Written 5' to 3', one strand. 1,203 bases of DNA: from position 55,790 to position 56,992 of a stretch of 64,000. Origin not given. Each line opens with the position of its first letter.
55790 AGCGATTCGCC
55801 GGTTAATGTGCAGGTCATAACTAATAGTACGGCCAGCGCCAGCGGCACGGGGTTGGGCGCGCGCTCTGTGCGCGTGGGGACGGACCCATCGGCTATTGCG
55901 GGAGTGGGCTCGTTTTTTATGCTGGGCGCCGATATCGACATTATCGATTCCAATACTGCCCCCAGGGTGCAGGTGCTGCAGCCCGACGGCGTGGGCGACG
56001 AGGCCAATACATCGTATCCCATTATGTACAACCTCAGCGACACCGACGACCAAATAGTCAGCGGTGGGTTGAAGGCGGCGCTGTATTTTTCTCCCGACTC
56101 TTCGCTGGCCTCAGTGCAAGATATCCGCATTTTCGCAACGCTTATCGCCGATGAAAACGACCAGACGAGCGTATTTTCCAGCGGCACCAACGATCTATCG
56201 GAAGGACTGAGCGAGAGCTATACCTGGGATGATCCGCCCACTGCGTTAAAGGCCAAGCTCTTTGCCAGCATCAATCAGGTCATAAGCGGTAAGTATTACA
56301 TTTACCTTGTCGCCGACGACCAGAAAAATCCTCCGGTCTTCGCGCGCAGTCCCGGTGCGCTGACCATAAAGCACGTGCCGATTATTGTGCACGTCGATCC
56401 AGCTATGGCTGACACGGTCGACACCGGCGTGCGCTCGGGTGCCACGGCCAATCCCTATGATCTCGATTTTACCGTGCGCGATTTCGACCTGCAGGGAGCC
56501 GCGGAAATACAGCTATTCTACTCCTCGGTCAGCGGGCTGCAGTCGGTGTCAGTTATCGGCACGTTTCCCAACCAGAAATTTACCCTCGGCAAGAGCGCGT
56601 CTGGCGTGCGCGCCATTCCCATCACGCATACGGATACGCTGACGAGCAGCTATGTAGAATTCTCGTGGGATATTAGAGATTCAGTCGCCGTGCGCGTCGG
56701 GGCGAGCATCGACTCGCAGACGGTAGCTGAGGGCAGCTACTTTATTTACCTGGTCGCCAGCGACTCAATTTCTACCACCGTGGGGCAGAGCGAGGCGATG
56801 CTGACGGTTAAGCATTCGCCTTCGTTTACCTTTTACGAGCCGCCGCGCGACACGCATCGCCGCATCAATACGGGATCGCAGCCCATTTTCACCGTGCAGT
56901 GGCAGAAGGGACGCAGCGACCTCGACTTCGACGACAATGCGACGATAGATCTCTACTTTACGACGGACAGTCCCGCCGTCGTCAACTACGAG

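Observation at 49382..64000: Divergent locus of three giant secreted proteins combining BNR propeller, cohesin-like, dockerin and Por/FlgD-type C-terminal domains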

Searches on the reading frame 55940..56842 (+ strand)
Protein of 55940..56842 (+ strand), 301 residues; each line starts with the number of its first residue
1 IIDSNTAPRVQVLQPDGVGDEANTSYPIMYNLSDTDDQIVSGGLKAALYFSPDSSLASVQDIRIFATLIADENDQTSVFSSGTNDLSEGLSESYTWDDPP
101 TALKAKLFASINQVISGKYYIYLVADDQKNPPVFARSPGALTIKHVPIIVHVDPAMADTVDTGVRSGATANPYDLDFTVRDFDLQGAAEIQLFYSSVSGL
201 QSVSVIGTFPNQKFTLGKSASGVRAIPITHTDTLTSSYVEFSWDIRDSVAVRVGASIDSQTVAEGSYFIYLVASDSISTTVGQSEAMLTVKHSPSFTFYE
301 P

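Call 30: search_protein_families(library=pfam, proteins=[window:55940-56842:+], max_evalue=0.05)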
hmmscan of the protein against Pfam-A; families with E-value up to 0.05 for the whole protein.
window:55940-56842:+ (301 aa): 0 families
